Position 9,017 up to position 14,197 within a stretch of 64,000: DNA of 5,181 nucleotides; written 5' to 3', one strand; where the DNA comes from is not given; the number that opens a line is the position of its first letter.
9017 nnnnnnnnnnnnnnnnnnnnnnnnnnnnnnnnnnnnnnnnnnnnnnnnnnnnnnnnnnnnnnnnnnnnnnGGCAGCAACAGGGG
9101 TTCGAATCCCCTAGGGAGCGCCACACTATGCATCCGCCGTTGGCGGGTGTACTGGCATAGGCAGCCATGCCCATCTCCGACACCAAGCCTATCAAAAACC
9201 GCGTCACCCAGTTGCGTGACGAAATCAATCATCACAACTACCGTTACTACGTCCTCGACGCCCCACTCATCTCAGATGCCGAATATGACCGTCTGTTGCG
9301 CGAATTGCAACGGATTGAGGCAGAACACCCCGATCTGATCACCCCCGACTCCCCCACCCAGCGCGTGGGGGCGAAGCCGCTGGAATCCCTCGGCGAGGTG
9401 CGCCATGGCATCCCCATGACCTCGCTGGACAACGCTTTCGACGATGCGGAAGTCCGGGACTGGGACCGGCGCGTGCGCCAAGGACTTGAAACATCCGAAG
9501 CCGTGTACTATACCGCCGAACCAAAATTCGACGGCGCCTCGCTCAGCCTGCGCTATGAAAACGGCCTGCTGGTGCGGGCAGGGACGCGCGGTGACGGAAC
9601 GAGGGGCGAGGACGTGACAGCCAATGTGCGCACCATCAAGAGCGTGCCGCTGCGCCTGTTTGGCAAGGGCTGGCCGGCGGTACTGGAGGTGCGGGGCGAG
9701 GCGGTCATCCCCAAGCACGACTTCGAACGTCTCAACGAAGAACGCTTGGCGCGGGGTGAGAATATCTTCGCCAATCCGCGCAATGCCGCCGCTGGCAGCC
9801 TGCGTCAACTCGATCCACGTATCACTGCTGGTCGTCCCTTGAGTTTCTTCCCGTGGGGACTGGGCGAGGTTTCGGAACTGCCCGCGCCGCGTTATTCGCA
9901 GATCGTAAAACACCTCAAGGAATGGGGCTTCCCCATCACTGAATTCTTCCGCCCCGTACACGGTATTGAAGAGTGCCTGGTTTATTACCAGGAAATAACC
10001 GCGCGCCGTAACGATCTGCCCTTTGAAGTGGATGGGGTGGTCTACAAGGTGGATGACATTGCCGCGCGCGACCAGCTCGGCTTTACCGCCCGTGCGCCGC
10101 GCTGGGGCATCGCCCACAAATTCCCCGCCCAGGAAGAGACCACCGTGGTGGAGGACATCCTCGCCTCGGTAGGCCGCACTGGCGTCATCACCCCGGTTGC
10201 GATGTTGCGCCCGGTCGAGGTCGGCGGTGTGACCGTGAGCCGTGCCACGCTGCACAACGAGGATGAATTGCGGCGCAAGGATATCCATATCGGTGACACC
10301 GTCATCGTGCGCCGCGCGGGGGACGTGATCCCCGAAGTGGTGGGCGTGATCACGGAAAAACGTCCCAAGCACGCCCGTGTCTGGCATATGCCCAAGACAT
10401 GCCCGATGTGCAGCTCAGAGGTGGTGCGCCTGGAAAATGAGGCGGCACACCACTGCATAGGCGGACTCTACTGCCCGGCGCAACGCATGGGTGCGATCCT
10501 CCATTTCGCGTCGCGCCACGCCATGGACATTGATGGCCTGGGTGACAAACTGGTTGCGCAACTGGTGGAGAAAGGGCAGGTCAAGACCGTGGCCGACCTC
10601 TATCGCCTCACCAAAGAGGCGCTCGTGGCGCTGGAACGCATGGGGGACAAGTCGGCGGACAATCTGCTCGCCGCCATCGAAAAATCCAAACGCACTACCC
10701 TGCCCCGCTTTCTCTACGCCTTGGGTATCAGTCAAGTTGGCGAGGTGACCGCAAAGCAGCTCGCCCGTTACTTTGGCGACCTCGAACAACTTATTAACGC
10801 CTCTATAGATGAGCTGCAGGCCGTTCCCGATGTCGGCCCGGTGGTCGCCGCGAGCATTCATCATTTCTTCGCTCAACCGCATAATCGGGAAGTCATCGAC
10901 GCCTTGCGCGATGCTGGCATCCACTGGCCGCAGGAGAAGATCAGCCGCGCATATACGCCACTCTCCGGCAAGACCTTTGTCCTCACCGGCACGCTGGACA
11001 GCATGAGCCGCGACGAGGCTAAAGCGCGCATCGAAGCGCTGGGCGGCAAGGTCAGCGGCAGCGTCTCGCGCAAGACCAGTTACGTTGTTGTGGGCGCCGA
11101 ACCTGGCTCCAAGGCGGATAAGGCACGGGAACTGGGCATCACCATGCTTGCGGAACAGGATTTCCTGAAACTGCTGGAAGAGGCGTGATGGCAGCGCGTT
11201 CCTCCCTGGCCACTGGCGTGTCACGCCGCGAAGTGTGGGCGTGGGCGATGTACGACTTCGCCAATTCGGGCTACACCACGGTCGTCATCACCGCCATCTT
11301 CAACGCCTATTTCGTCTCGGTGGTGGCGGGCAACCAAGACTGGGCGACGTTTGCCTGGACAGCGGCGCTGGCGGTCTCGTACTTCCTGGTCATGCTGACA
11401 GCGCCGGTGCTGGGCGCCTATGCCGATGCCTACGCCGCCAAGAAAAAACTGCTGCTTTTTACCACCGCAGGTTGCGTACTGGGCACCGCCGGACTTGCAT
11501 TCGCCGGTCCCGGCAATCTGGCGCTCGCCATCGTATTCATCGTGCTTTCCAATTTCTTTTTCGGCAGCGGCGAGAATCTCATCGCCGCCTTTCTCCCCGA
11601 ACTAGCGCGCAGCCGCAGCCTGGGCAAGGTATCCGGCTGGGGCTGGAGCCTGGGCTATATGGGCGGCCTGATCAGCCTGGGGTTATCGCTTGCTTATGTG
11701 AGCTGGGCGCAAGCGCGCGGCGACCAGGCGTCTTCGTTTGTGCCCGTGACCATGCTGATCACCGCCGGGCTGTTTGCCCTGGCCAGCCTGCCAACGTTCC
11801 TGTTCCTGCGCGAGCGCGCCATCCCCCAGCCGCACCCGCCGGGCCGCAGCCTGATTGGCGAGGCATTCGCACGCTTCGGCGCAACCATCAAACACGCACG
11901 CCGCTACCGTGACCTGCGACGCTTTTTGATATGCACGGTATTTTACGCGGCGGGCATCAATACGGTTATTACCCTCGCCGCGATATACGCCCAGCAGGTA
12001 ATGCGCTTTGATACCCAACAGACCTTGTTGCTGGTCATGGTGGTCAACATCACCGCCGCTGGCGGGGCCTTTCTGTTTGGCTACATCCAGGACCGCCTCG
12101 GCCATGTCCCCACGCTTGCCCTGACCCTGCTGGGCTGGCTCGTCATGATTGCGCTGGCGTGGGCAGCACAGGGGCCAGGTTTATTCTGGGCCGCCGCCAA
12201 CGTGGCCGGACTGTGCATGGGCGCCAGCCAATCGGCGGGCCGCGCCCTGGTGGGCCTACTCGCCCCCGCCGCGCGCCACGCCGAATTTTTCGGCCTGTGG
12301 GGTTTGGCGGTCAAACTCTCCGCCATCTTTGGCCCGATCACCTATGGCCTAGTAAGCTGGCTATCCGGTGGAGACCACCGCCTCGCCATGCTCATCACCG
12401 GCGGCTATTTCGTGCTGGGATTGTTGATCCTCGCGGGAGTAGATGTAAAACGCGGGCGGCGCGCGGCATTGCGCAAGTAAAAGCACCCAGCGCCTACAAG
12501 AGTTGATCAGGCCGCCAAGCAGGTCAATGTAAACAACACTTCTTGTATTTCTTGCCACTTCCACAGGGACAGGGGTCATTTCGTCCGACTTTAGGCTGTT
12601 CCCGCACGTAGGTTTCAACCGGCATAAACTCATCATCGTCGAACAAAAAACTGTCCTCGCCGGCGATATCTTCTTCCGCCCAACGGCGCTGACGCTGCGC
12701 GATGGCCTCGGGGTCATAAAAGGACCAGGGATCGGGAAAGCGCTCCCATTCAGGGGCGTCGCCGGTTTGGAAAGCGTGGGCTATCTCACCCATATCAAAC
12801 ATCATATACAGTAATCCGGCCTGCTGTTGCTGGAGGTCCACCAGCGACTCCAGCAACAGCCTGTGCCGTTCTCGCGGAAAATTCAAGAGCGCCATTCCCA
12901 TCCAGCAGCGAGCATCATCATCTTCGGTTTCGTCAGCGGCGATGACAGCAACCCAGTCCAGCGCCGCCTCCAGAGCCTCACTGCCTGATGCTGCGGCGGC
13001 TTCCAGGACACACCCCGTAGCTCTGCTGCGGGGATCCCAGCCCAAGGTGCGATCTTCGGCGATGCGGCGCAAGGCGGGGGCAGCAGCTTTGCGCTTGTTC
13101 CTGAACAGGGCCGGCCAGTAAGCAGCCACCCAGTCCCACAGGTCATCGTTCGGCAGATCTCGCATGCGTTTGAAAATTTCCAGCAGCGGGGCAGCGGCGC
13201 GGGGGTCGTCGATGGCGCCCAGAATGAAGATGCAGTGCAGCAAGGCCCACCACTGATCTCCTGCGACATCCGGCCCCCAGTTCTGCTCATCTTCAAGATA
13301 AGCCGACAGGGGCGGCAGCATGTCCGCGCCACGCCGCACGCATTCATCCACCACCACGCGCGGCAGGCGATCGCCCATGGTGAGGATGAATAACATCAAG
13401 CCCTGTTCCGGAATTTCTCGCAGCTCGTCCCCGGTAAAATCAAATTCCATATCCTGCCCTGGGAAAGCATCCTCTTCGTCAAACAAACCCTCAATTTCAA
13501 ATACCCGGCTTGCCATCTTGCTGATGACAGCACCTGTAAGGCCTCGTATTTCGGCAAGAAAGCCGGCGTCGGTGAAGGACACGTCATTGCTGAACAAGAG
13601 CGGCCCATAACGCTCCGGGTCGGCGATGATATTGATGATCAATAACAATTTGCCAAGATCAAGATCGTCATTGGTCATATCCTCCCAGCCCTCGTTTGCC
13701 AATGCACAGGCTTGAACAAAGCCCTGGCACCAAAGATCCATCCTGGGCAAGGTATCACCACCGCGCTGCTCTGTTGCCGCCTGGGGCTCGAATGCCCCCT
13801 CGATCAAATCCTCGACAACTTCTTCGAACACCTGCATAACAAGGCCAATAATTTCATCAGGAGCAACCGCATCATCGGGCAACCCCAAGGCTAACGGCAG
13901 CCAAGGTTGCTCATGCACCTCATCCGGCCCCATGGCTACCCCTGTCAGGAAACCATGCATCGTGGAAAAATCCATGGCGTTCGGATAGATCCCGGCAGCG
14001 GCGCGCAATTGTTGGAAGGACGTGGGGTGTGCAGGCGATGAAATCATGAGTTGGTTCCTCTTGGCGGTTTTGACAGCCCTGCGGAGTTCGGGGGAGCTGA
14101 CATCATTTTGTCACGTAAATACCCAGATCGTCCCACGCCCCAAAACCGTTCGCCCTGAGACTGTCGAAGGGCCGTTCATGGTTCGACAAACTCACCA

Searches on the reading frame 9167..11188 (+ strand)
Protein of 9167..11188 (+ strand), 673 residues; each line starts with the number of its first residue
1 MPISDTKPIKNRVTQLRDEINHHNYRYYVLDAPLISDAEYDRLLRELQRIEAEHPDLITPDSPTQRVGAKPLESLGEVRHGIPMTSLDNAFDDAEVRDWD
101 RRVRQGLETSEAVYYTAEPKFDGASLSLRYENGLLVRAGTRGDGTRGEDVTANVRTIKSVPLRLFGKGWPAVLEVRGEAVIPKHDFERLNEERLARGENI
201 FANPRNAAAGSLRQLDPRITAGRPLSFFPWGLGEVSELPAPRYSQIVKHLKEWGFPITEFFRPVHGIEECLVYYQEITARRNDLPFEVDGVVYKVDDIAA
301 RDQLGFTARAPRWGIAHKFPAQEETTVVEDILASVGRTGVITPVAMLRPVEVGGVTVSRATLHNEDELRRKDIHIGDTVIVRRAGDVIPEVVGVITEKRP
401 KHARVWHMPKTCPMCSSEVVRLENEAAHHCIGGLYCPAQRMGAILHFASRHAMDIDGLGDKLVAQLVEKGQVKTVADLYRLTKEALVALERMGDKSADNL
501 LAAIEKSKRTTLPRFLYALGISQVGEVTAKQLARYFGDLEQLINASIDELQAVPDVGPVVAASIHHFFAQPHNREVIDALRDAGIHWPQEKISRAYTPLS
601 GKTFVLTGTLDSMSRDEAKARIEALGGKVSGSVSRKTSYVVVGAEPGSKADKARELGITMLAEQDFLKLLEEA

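Call 35: search_protein_families(library=ncbifam, proteins=[window:9167-11188:+], max_evalue=0.00001)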
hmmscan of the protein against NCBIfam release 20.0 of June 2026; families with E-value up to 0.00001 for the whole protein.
window:9167-11188:+ (673 aa): 8 families
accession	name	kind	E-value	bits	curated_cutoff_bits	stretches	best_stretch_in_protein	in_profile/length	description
NF005932.1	PRK07956.1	equivalog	2.8e-287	954.7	369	1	12-670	2-664/664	NAD-dependent DNA ligase LigA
TIGR00575.1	dnlj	equivalog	3.5e-262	871.5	444.45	1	16-666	1-652/652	NAD-dependent DNA ligase LigA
NF010931.0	PRK14351.1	equivalog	1.8e-229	763.9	1051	1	9-672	32-684/692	NAD-dependent DNA ligase LigA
NF010930.0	PRK14350.1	equivalog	5.6e-117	391.8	652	1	7-670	3-665/669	NAD-dependent DNA ligase LigA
NF005987.0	PRK08097.1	equivalog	1.7e-58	198.4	498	1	8-586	29-558/562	NAD-dependent DNA ligase LigB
NF004844.0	PRK06195.1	equivalog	5.3e-11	42.5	373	1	595-646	217-268/309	DNA polymerase III subunit epsilon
NF010337.0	PRK13766.1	equivalog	1.2e-07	30.3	610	1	500-571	706-778/781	Hef nuclease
NF001824.0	PRK00558.1-5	equivalog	5.8e-06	25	451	0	504-570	580-646/652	excinuclease ABC subunit UvrC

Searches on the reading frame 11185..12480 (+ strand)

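Call 35: search_protein_families(library=ncbifam, proteins=[window:11185-12480:+], max_evalue=0.00001)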
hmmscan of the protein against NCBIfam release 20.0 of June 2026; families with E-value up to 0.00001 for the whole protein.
window:11185-12480:+ (431 aa): 1 family
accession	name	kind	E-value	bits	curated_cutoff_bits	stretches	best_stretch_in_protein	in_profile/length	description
NF049980.1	SfMCT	equivalog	1.7e-07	30.3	320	1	251-397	223-367/378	L-lactate MFS transporter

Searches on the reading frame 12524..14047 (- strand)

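Call 35: search_protein_families(library=ncbifam, proteins=[window:12524-14047:-], max_evalue=0.00001)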
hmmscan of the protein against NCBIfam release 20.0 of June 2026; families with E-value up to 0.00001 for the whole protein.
window:12524-14047:- (507 aa): 7 families
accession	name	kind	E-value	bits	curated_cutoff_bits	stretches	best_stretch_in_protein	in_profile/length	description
TIGR02292.1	ygfB_yecA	subfamily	1.1e-19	70.7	33.8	1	18-141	12-142/179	UPF0149 family protein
NF007704.0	PRK10396.1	equivalog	9.9e-19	68.2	149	1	475-507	189-221/221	hypothetical protein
NF004088.0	PRK05590.1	equivalog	2.5e-11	44.2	140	1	480-505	138-163/166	hypothetical protein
NF002449.0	PRK01617.1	equivalog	5.3e-10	39.9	141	1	483-505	130-152/154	hypothetical protein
TIGR04102.1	SWIM_PBPRA1643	hypoth_equivalog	2.6e-09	37.5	68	1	481-505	83-107/108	PBPRA1643 family SWIM/SEC-C metal-binding motif protein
NF002592.0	PRK02250.1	equivalog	6.4e-09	36.1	158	1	478-505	139-166/167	hypothetical protein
NF001213.0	PRK00183.1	equivalog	1.5e-07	31.5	158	1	467-505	116-152/157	hypothetical protein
